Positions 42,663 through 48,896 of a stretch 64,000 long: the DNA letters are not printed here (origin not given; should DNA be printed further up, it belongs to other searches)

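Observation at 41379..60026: Candidate new system: tandem giant Cys-rich surface protein + cognate secreted partner cassettes beside an ECF/anti-sigma pair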

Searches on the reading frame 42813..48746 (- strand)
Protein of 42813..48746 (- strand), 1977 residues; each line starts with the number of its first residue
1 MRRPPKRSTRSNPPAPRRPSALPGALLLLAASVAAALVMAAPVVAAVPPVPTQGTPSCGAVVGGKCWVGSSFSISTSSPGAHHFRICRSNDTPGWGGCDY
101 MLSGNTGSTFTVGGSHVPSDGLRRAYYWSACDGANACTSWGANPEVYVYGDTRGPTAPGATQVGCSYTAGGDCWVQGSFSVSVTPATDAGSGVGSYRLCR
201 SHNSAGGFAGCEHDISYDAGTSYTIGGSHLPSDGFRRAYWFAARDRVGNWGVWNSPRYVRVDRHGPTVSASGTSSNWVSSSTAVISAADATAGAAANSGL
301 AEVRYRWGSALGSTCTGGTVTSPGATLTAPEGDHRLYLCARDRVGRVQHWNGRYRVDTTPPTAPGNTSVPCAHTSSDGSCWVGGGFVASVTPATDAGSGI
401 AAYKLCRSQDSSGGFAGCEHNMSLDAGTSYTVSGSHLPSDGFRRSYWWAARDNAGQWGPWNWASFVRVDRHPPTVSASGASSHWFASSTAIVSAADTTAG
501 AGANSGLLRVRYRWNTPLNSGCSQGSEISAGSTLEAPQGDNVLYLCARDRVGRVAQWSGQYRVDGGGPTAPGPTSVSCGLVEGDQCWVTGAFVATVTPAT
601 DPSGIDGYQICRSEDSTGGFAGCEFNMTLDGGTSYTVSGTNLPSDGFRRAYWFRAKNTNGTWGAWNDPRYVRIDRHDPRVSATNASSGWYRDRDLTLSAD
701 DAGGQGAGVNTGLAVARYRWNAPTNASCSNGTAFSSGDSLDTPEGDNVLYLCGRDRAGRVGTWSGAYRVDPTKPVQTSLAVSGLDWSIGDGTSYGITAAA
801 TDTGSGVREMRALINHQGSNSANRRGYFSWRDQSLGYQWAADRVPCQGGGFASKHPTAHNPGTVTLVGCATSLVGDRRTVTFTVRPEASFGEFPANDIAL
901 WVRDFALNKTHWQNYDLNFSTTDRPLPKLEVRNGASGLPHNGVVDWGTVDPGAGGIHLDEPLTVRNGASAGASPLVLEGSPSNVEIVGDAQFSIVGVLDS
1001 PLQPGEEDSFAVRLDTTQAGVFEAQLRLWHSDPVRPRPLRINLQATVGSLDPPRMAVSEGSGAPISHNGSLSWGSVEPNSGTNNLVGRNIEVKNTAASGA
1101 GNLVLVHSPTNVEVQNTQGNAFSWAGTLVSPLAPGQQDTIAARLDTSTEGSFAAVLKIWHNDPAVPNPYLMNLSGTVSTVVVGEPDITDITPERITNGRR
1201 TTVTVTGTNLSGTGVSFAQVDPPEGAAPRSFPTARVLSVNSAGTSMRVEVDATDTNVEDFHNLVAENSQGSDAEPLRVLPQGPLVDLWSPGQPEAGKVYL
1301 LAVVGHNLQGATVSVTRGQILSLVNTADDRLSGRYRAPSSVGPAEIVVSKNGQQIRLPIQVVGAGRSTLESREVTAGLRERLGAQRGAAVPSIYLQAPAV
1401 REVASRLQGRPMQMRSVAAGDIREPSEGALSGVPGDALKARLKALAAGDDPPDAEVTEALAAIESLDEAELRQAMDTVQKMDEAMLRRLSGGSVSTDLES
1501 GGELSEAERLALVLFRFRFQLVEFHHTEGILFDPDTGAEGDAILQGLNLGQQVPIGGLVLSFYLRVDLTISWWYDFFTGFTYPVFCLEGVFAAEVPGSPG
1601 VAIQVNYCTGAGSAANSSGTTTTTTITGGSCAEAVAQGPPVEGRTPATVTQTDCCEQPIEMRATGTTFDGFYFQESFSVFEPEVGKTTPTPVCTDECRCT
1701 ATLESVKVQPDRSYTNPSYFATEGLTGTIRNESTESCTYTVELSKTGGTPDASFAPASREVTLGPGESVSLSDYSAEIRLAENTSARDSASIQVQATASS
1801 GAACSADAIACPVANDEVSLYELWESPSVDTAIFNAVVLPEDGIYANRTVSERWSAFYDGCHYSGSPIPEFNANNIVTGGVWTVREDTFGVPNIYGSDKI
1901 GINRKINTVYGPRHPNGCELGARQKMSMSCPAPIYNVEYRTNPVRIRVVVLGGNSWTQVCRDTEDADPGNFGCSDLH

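Call 4: search_protein_families(library=pfam, proteins=[window:42813-48746:-], max_evalue=0.01)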
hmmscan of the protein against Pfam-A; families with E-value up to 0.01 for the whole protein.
window:42813-48746:- (1977 aa): 1 family
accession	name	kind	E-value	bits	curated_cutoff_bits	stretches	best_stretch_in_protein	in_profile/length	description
PF09099.16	Qn_am_d_aIII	-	0.0035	18.1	22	0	1184-1253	1-59/82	Quinohemoprotein amine dehydrogenase, alpha subunit domain III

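Call 5: search_protein_families(library=ncbifam, proteins=[window:42813-48746:-], max_evalue=0.01)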
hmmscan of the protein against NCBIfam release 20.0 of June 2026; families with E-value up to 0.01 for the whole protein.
window:42813-48746:- (1977 aa): 1 family
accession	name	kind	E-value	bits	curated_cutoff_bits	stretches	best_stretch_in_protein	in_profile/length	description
NF012200.0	choice_anch_D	domain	4.5e-08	33.6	45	2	956-1029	34-102/108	choice-of-anchor D domain-containing protein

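Call 15: search_solved_structures(query=window:42813-48746:-, max_evalue=1)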
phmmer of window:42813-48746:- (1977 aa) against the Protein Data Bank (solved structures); distinct sequences matched with E-value up to 1: 3.
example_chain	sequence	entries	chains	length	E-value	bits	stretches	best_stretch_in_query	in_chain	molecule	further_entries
1vgy_A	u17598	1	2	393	0.47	10.8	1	1703-1780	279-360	succinyl-diaminopimelate desuccinylase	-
4ppz_A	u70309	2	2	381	0.59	10.5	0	1703-1780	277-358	Succinyl-diaminopimelate desuccinylase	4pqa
4o23_A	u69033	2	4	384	0.6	10.5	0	1703-1780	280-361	Succinyl-diaminopimelate desuccinylase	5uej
